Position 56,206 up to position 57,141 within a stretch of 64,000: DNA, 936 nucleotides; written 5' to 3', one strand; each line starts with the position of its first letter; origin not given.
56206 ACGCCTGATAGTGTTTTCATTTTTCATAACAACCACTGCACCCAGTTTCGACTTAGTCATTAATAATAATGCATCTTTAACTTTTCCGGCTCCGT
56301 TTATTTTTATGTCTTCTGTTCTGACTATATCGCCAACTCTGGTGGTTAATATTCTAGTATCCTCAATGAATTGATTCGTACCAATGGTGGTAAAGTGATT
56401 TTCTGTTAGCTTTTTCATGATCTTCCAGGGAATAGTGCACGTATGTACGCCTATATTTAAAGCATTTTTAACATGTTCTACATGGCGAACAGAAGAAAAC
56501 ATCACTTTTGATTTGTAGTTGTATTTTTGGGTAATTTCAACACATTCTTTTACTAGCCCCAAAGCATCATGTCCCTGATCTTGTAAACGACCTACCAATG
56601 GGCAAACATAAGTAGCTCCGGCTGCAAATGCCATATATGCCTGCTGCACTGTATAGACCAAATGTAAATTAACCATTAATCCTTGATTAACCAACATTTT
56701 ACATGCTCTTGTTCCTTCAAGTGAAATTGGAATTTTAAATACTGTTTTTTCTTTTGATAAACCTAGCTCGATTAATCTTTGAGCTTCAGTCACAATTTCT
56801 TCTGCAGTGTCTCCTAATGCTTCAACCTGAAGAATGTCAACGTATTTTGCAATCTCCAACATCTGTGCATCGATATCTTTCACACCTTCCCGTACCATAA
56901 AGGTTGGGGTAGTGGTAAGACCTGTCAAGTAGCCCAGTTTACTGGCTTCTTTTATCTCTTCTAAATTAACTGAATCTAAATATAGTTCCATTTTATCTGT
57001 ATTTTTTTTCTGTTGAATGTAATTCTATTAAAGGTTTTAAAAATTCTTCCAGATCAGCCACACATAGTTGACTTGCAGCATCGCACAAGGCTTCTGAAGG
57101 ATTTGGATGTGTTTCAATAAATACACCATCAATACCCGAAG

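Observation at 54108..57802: Kdo operon in which the KdsD (arabinose-5-phosphate isomerase) slot is filled by an FSA/TalC aldolase barrel fused to the KdsD CBS pair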

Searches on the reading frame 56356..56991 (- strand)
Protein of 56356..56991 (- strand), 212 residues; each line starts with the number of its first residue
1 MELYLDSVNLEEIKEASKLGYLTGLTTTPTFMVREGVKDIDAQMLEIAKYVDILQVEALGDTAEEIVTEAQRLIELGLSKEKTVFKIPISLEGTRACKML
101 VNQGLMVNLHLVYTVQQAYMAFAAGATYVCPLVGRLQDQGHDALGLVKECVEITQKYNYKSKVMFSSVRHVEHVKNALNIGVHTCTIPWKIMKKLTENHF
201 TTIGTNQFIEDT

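Call 35: search_protein_representatives(protein=window:56356-56991:-)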
Query: 212 residues. Proteins with E-value up to 0.001 (for the whole library): 3721; up to 1e-10: 1413; up to 1e-30: 53. The best 150 are listed.
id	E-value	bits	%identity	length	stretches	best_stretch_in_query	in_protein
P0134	1.2e-93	328.8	68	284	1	1-212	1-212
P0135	5.0e-92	323.4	68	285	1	1-209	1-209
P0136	8.9e-84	296.5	61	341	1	1-212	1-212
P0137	4.0e-72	258.5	81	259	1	76-212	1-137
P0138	3.6e-69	248.9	62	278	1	32-211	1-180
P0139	1.1e-61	224.4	50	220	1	1-210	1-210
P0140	1.8e-60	220.5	56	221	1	1-194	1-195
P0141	4.2e-60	219.3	69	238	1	1-147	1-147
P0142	7.0e-58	212.0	64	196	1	1-153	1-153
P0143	1.6e-52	194.6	58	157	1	1-156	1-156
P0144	5.2e-50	186.4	46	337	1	1-211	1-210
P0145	1.2e-47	178.7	68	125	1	1-125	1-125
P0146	6.7e-45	169.7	64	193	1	30-150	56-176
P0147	8.0e-45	169.4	41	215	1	1-211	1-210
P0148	5.2e-44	166.8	57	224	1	84-212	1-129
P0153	4.2e-41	157.3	41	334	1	1-207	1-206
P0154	1.0e-40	156.0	42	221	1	1-211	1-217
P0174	1.1e-33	133.0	40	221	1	1-211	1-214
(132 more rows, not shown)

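Call 40: find_homologous_proteins(query=P0154, max_evalue=1e-20)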
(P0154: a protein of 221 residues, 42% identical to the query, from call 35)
Query P0154 (221 aa): 547 proteins with E <= 1e-20 among 979 candidates; the best 120 are listed.
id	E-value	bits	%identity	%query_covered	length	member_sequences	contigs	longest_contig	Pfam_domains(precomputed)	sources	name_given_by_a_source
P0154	9.0e-141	484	100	100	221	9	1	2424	PF00923.26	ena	-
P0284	6.4e-81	289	62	100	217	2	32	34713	PF00923.26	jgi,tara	jgi:transaldolase|tara:strand:- start:504 stop:1157 length:654 start_codon:yes stop_codon:yes gene_t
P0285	7.8e-80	285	60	100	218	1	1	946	PF00923.26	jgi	jgi:transaldolase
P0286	2.7e-79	284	60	100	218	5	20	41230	PF00923.26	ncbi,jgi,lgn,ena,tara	jgi:transaldolase|tara:strand:- start:14670 stop:15326 length:657 start_codon:yes stop_codon:yes gen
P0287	4.1e-79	283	59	100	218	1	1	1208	PF00923.26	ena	-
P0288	8.2e-79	282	59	100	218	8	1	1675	PF00923.26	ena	-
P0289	8.3e-79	282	59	100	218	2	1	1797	PF00923.26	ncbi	-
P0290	1.4e-78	281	60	100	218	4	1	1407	PF00923.26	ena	-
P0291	2.1e-78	281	59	100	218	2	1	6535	PF00923.26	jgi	-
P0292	5.6e-77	276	61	100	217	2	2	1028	PF00923.26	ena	-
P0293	1.3e-76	275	59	100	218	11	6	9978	PF00923.26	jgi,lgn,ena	jgi:transaldolase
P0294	1.1e-75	272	59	100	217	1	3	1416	PF00923.26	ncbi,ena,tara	tara:strand:+ start:430 stop:1083 length:654 start_codon:yes stop_codon:yes gene_type:complete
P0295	3.6e-75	270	57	99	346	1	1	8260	PF00923.26,PF00571.34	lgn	-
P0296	7.5e-75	269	59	99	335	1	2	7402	PF00923.26,PF00571.34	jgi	-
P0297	1.0e-74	269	59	99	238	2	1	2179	PF00923.26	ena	-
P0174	2.2e-66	241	53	100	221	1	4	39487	PF00923.26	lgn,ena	-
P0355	3.8e-64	234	55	99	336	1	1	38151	PF00923.26,PF00571.34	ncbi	ncbi:transaldolase family protein [Chloroflexota bacterium]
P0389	9.0e-62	226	52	100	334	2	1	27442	PF00923.26,PF00571.34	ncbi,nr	ncbi:MAG: CBS domain-containing protein [Candidatus Heimdallarchaeota archaeon]|nr:CBS domain-contai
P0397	1.8e-61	225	52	100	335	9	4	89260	PF00923.26,PF00571.34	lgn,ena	-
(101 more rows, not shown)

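Call 41: find_homologous_proteins(query=P0153, max_evalue=1e-20)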
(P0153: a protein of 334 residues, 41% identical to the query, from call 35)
Query P0153 (334 aa): 2580 proteins with E <= 1e-20 among 5842 candidates; the best 120 are listed.
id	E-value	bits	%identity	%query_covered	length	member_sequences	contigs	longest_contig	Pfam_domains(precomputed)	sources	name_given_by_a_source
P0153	2.7e-213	725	100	100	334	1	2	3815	PF00923.26,PF00571.34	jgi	jgi:transaldolase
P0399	7.7e-189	644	88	100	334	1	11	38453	PF00923.26,PF00571.34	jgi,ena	-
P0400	5.4e-181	619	84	100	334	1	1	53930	PF00923.26,PF00571.34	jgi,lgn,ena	jgi:transaldolase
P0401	9.1e-180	615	83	100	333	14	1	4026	PF00923.26,PF00571.34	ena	-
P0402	1.8e-172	591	81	100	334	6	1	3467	PF00923.26,PF00571.34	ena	-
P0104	3.3e-95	337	49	100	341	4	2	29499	PF00923.26,PF00571.34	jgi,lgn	jgi:TalC/MipB family fructose-6-phosphate aldolase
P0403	5.3e-94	333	47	100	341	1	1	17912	PF00923.26,PF00571.34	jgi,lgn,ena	-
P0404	2.8e-93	331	46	100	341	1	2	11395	PF00923.26,PF00571.34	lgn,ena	-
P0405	2.2e-92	328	46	100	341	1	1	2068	PF00923.26,PF00571.34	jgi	-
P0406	2.8e-92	327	47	100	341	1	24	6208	PF00923.26,PF00571.34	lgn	-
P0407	3.3e-92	327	47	99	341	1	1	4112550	PF00923.26,PF00571.34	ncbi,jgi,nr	ncbi:transaldolase [bacterium 336/3]|jgi:transaldolase|nr:transaldolase [bacterium 336/3]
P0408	6.6e-92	326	46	100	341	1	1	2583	PF00923.26,PF00571.34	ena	-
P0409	1.2e-91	325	47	99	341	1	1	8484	PF00923.26,PF00571.34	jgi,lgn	jgi:TalC/MipB family fructose-6-phosphate aldolase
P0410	1.4e-91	325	46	100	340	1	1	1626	PF00923.26,PF00571.34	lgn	-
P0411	1.6e-91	325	47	99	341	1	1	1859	PF00923.26,PF00571.34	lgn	-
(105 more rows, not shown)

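Call 42: find_encoding_contigs(protein=P0400, flank=10000, max_places=2)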
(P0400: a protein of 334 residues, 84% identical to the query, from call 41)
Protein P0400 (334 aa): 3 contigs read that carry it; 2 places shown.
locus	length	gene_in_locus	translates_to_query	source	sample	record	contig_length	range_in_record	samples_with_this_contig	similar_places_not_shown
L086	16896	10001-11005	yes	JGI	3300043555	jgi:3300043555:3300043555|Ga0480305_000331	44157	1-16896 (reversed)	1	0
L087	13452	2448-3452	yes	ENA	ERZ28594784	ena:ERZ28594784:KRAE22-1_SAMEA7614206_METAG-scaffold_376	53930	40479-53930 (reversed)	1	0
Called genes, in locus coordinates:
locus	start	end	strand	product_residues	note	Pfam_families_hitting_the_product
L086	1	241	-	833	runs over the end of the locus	PF00515:TPR_1 (faint), PF07719:TPR_2 (faint), PF13181:TPR_8 (faint), PF13374:TPR_10 (faint), PF13424:TPR_12, PF00512:HisKA, PF02518:HATPase_c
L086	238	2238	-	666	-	PF00515:TPR_1 (faint), PF07719:TPR_2 (faint), PF13374:TPR_10 (faint), PF13181:TPR_8 (faint), PF13424:TPR_12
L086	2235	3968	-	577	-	PF28559:TPR_SusR (weak), PF00515:TPR_1 (weak), PF13374:TPR_10 (weak), PF13424:TPR_12, PF00515:TPR_1 (weak), PF13424:TPR_12, PF00515:TPR_1 (weak), PF13424:TPR_12, +10 more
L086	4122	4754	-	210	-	PF00072:Response_reg, PF00196:GerE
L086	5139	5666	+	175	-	-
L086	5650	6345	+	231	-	PF08843:AbiEii (faint)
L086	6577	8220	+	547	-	PF01663:Phosphodiest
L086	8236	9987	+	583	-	PF17899:Peptidase_M61_N, PF05299:Peptidase_M61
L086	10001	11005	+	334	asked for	PF00923:TAL_FSA, PF00571:CBS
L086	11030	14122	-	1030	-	-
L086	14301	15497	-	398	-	PF01266:DAO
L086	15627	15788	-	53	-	-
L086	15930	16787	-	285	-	PF03006:HlyIII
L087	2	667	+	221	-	?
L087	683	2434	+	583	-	PF17899:Peptidase_M61_N, PF05299:Peptidase_M61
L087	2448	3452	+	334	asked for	PF00923:TAL_FSA, PF00571:CBS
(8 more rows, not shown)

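Call 43: find_encoding_contigs(protein=P0286, flank=10000, max_places=3)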
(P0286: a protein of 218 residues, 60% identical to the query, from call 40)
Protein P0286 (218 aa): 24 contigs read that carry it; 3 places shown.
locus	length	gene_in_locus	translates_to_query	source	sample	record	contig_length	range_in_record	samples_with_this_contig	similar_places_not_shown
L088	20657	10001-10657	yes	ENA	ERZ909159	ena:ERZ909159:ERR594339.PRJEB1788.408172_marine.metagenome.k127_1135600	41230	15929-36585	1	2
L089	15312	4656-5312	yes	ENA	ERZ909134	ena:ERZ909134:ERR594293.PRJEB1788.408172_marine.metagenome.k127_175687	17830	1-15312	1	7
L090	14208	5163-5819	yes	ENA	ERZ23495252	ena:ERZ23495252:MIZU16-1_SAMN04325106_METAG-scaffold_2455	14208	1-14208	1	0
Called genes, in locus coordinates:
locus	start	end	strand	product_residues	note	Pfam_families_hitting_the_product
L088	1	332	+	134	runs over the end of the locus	PF02481:DNA_processg_A (faint), PF10686:YAcAr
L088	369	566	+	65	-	-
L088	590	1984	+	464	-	PF20706:GT4-conflict (weak), PF00534:Glycos_transf_1 (weak)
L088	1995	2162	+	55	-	-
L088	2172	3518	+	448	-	-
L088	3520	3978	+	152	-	-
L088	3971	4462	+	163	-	-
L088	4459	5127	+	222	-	PF00535:Glycos_transf_2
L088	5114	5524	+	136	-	-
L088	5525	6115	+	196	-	PF01041:DegT_DnrJ_EryC1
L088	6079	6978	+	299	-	-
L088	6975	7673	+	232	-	PF08659:KR, PF13561:adh_short_C2, PF00106:adh_short, PF23441:SDR (weak)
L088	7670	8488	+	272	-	-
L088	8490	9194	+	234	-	PF00106:adh_short, PF01370:Epimerase, PF13561:adh_short_C2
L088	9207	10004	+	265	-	PF00793:DAHP_synth_1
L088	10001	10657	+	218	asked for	PF00923:TAL_FSA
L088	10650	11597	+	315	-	PF00389:2-Hacid_dh (weak), PF02826:2-Hacid_dh_C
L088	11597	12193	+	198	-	PF02348:CTP_transf_3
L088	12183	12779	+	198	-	PF13578:Methyltransf_24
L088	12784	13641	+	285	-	PF00793:DAHP_synth_1, PF03102:NeuB (weak)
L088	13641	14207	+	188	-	-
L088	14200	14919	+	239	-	-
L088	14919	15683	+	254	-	PF00777:Glyco_transf_29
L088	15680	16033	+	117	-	PF07883:Cupin_2 (weak)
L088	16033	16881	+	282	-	PF04055:Radical_SAM (weak), PF13186:SPASM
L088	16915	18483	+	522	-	PF02310:B12-binding, PF04055:Radical_SAM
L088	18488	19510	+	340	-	PF00155:Aminotran_1_2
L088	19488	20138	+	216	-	PF00535:Glycos_transf_2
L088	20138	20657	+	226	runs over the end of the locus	PF00777:Glyco_transf_29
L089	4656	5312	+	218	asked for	PF00923:TAL_FSA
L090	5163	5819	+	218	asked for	PF00923:TAL_FSA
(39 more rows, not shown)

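Call 44: find_encoding_contigs(protein=P0355, flank=10000, max_places=2)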
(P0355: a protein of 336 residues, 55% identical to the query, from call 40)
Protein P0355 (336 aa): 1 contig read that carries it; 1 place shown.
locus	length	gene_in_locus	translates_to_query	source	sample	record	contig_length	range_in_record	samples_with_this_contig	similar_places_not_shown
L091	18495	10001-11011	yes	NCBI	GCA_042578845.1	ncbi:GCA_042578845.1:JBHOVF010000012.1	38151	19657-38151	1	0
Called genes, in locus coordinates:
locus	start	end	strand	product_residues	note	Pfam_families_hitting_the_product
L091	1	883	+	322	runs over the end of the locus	PF00676:E1_dh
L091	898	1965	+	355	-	PF02779:Transket_pyr, PF02780:Transketolase_C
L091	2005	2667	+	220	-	PF01209:Ubie_methyltran, PF13489:Methyltransf_23, PF07021:MetW (weak), PF13847:Methyltransf_31, PF08241:Methyltransf_11, PF08242:Methyltransf_12, PF13649:Methyltransf_25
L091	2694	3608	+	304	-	PF01370:Epimerase, PF04321:RmlD_sub_bind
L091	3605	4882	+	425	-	PF00005:ABC_tran, PF13304:AAA_21 (faint), PF14524:Wzt_C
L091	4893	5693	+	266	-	PF01973:MptE-like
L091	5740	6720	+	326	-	PF08240:ADH_N, PF16912:Glu_dehyd_C, PF00107:ADH_zinc_N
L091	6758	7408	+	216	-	PF02348:CTP_transf_3, PF12804:NTP_transf_3 (weak)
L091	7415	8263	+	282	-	PF05711:TylF, PF13578:Methyltransf_24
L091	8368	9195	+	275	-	PF08003:Methyltransf_9 (weak), PF13489:Methyltransf_23, PF02353:CMAS (weak), PF08241:Methyltransf_11, PF08242:Methyltransf_12, PF13649:Methyltransf_25, PF13847:Methyltransf_31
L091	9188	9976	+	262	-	PF00793:DAHP_synth_1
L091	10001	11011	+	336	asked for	PF00923:TAL_FSA, PF00571:CBS (weak)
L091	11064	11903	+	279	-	PF13186:SPASM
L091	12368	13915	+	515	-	PF02310:B12-binding, PF04055:Radical_SAM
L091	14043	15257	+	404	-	-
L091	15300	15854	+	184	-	PF13580:SIS_2, PF01380:SIS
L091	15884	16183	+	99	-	-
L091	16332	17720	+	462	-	PF02310:B12-binding, PF04055:Radical_SAM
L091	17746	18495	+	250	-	PF03102:NeuB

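Call 47: search_protein_families(library=ncbifam, proteins=[L091:15300-15854:+, L091:9188-9976:+, L088:9207-10004:+, L088:10650-11597:+, L088:12784-13641:+, P0286, P0355], max_evalue=0.00001)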
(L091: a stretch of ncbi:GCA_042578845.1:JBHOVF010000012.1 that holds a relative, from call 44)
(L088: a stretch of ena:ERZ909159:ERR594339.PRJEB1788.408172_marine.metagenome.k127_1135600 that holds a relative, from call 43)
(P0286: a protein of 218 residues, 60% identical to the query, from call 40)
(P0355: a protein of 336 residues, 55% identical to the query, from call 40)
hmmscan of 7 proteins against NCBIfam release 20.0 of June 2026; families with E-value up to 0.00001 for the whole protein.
L091:15300-15854:+ (184 aa): 12 families
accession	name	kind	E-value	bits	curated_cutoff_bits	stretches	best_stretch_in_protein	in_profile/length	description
TIGR00441.1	gmhA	equivalog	1.7e-35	122.4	209.45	1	31-182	2-152/154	D-sedoheptulose 7-phosphate isomerase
NF010546.0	PRK13936.1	equivalog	2.7e-31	108.9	276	1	6-180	10-185/197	phosphoheptose isomerase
NF010547.0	PRK13938.1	equivalog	6.2e-28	97.8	320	1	21-181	26-185/196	D-sedoheptulose 7-phosphate isomerase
NF001628.0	PRK00414.1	equivalog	1e-25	90.5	265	1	22-181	26-184/192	D-sedoheptulose 7-phosphate isomerase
NF008138.0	PRK10886.1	equivalog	6.5e-22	78.2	352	1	36-175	37-178/196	DnaA initiator-associating protein DiaA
NF008458.0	PRK11337.1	equivalog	4e-12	45.7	378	1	94-160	172-239/293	MurR/RpiR family transcriptional regulator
NF040776.2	AlsR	equivalog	1.4e-09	37.3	400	1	94-159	160-226/279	transcriptional repressor AlsR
NF009222.0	PRK12570.1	subfamily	3.3e-09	36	255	1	8-159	38-188/307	N-acetylmuramic acid 6-phosphate etherase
NF003915.0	PRK05441.1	subfamily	5.2e-09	35.5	168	1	106-160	128-182/300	N-acetylmuramic acid 6-phosphate etherase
TIGR00274.1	TIGR00274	equivalog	2.4e-08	33.4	302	1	107-159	124-176/291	N-acetylmuramic acid 6-phosphate etherase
TIGR03127.2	RuMP_HxlB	equivalog_domain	3.4e-07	30.3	160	0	102-160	65-123/178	6-phospho-3-hexuloisomerase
NF008451.0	PRK11302.1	subfamily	1.5e-06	27.9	296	0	6-57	98-145/286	transcriptional regulator HexR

L091:9188-9976:+ (262 aa): 8 families
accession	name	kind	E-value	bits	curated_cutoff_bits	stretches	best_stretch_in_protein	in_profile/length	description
NF003543.0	PRK05198.1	equivalog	4.5e-94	314.5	242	1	2-260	16-271/273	3-deoxy-8-phosphooctulonate synthase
TIGR01362.1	KDO8P_synth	equivalog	6.6e-91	304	314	1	3-260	2-256/258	3-deoxy-8-phosphooctulonate synthase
NF009109.0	PRK12457.1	equivalog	1.3e-69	234.6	457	1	5-258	18-270/281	3-deoxy-8-phosphooctulonate synthase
NF006421.0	PRK08673.1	subfamily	2e-30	106.2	335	1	2-260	93-333/338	3-deoxy-7-phosphoheptulonate synthase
TIGR01361.1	DAHP_synth_Bsub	equivalog_domain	2.9e-27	95.7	267.75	1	3-253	25-257/260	3-deoxy-7-phosphoheptulonate synthase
NF009239.0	PRK12595.1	equivalog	4.5e-27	95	279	1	4-258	119-355/360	bifunctional 3-deoxy-7-phosphoheptulonate synthase/chorismate mutase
NF009933.0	PRK13396.1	subfamily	4.2e-23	81.9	486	1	3-260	101-341/352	3-deoxy-7-phosphoheptulonate synthase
NF041229.1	BagF_FevY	exception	2.2e-16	60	700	1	5-249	92-318/340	phospho-2-dehydro-3-deoxyheptonate aldolase BagF/FevY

L088:9207-10004:+ (265 aa): 8 families
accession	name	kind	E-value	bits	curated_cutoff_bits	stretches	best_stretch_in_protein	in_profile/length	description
NF003543.0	PRK05198.1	equivalog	6.4e-101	336.9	242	1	5-259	14-270/273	3-deoxy-8-phosphooctulonate synthase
TIGR01362.1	KDO8P_synth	equivalog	5.5e-98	327.2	314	1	8-259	2-255/258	3-deoxy-8-phosphooctulonate synthase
NF009109.0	PRK12457.1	equivalog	8e-71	238.6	457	1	8-256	16-268/281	3-deoxy-8-phosphooctulonate synthase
NF006421.0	PRK08673.1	subfamily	5e-35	121.3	335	1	3-259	89-332/338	3-deoxy-7-phosphoheptulonate synthase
TIGR01361.1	DAHP_synth_Bsub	equivalog_domain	2.8e-32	112.1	267.75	1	2-254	19-258/260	3-deoxy-7-phosphoheptulonate synthase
NF009239.0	PRK12595.1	equivalog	9.1e-26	90.7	279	1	5-258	115-355/360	bifunctional 3-deoxy-7-phosphoheptulonate synthase/chorismate mutase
NF009933.0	PRK13396.1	subfamily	4.6e-23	81.8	486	1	6-256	99-337/352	3-deoxy-7-phosphoheptulonate synthase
NF041229.1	BagF_FevY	exception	2.7e-17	63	700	1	9-249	91-318/340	phospho-2-dehydro-3-deoxyheptonate aldolase BagF/FevY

L088:10650-11597:+ (315 aa): 21 families
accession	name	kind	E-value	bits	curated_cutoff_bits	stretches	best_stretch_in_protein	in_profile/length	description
TIGR01327.1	PGDH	equivalog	5.8e-48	164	454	1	63-304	55-289/525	phosphoglycerate dehydrogenase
NF008759.0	PRK11790.1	equivalog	1.4e-42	145.8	404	1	67-307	74-308/410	phosphoglycerate dehydrogenase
NF005069.0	PRK06487.1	equivalog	2.5e-39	135.2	448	1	60-294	59-289/320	2-hydroxyacid dehydrogenase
NF005750.0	PRK07574.1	equivalog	3.8e-37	128.3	329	1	56-303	101-344/386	NAD-dependent formate dehydrogenase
NF009714.1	PRK13243.1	equivalog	7.9e-35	120.7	455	1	65-302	62-299/332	glyoxylate reductase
NF000492.1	vanH_gen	exception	7.9e-33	113.8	540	1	69-293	66-288/312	D-lactate dehydrogenase VanH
NF006263.0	PRK08410.1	equivalog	5.3e-32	111.4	389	1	59-300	52-291/311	D-2-hydroxyacid dehydrogenase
NF005387.0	PRK06932.1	equivalog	3.5e-30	105.1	492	1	59-294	54-288/314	2-hydroxyacid dehydrogenase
NF001309.0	PRK00257.1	equivalog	1e-29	103.7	434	1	145-305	111-267/379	4-phosphoerythronate dehydrogenase PdxB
NF005027.0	PRK06436.1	equivalog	4.2e-28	98.3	261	1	68-313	48-277/303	2-hydroxyacid dehydrogenase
NF011938.0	PRK15409.1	equivalog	2.5e-25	89.2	492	1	66-309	63-302/324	glyoxylate/hydroxypyruvate reductase GhrB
NF000371.1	vanH_Agroup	exception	6.9e-25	87.9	700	1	68-293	70-293/322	VanH-A/VanH-Pt family D-lactate dehydrogenase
NF000112.1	vanH-Amyco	exception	9.3e-25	87.6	625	1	69-270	95-287/348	VanH-AOV family D-lactate dehydrogenase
NF041369.1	Dhydh_Halo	equivalog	3.2e-24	85.7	400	1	110-298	91-277/305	D-2-hydroxyacid dehydrogenase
NF000151.1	vanH-Ac1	exception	7.8e-24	84.6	750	1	68-287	101-310/351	D-lactate dehydrogenase VanH-Ac1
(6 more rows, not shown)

L088:12784-13641:+ (285 aa): 9 families
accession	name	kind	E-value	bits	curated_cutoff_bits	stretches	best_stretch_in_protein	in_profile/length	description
NF006421.0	PRK08673.1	subfamily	1.4e-78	264.5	335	1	26-277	92-328/338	3-deoxy-7-phosphoheptulonate synthase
TIGR01361.1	DAHP_synth_Bsub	equivalog_domain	5.3e-70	235.8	267.75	1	27-276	24-258/260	3-deoxy-7-phosphoheptulonate synthase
NF009933.0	PRK13396.1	subfamily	3.9e-65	220.1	486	1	30-276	103-335/352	3-deoxy-7-phosphoheptulonate synthase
NF009239.0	PRK12595.1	equivalog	6.5e-60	203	279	1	25-277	115-352/360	bifunctional 3-deoxy-7-phosphoheptulonate synthase/chorismate mutase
NF041229.1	BagF_FevY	exception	4.7e-53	180.5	700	1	29-272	91-319/340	phospho-2-dehydro-3-deoxyheptonate aldolase BagF/FevY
NF003543.0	PRK05198.1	equivalog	1.8e-25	89.5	242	1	26-276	15-265/273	3-deoxy-8-phosphooctulonate synthase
TIGR01362.1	KDO8P_synth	equivalog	3.8e-24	85.2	314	1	30-276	4-250/258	3-deoxy-8-phosphooctulonate synthase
NF009109.0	PRK12457.1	equivalog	1.4e-12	47.5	457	1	86-276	73-266/281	3-deoxy-8-phosphooctulonate synthase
NF009395.0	PRK12755.1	subfamily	8.6e-08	31.3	343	0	81-164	122-202/355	3-deoxy-7-phosphoheptulonate synthase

P0286 (218 aa): 10 families
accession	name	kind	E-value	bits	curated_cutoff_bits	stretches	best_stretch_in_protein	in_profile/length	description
TIGR00875.1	fsa_talC_mipB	equivalog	7.5e-52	175.8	245.95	1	1-216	1-211/213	fructose-6-phosphate aldolase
NF009299.0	PRK12656.1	equivalog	4.4e-39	134.3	214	1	1-217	1-216/222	fructose-6-phosphate aldolase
NF009296.0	PRK12653.1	subfamily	2.5e-35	122.2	306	1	1-215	1-212/220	fructose-6-phosphate aldolase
TIGR00874.1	talAB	equivalog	1.6e-19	70.4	396.2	1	78-197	120-250/317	transaldolase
TIGR02134.1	transald_staph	equivalog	1.1e-17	64.5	281.95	1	2-198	7-207/236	transaldolase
NF008965.0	PRK12309.1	equivalog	7.6e-17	61.4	550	1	78-197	126-256/392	transaldolase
NF009001.0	PRK12346.1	subfamily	1.1e-14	54.7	439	1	82-197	125-251/316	transaldolase A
NF002881.0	PRK03343.1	subfamily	7.2e-07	28.6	367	0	70-121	123-174/370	transaldolase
NF003026.0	PRK03903.1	equivalog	7e-06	25.4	344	0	71-121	111-161/323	transaldolase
TIGR00876.1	tal_mycobact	equivalog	9.5e-06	25.2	233.75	0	70-120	112-162/350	transaldolase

P0355 (336 aa): 15 families
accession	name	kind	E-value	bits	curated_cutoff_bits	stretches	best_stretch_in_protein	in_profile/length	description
TIGR00875.1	fsa_talC_mipB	equivalog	1e-48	165.6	245.95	1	1-215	1-211/213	fructose-6-phosphate aldolase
NF009299.0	PRK12656.1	equivalog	7.8e-34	117.1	214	1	1-217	1-217/222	fructose-6-phosphate aldolase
NF009296.0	PRK12653.1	subfamily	1.3e-27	97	306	1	1-213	1-211/220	fructose-6-phosphate aldolase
TIGR02134.1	transald_staph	equivalog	5.2e-16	59.1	281.95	1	2-197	7-207/236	transaldolase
TIGR00393.1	kpsF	subfamily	8.7e-13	48.5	203.7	1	230-329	169-267/268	KpsF/GutQ family sugar-phosphate isomerase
NF041552.1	TF_PrdR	equivalog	1.8e-12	46.4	795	1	228-334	17-121/577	sigma-54 dependent transcriptional regulator PrdR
TIGR00874.1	talAB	equivalog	2.1e-12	47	396.2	1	80-196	123-250/317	transaldolase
NF009001.0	PRK12346.1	subfamily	3.8e-09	36.5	439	1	80-196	124-251/316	transaldolase A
NF008141.0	PRK10892.1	equivalog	1.5e-08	34.3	505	1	229-331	218-319/328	arabinose-5-phosphate isomerase KdsD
NF008581.0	PRK11543.1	equivalog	8.8e-08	31.5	481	1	249-325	231-306/321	arabinose-5-phosphate isomerase GutQ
NF002881.0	PRK03343.1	subfamily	1.7e-07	30.7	367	1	63-156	117-205/370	transaldolase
NF008965.0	PRK12309.1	equivalog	1.5e-06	27.5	550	1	82-195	131-255/392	transaldolase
NF007080.0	PRK09533.1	equivalog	3.4e-06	25.2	712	1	63-156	117-205/949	bifunctional transaldolase/phosoglucose isomerase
NF003026.0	PRK03903.1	equivalog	8.3e-06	25.2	344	0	63-124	104-165/323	transaldolase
NF011447.0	PRK14869.2-3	equivalog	9.1e-06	24.5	522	0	223-275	73-126/540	putative manganese-dependent inorganic diphosphatase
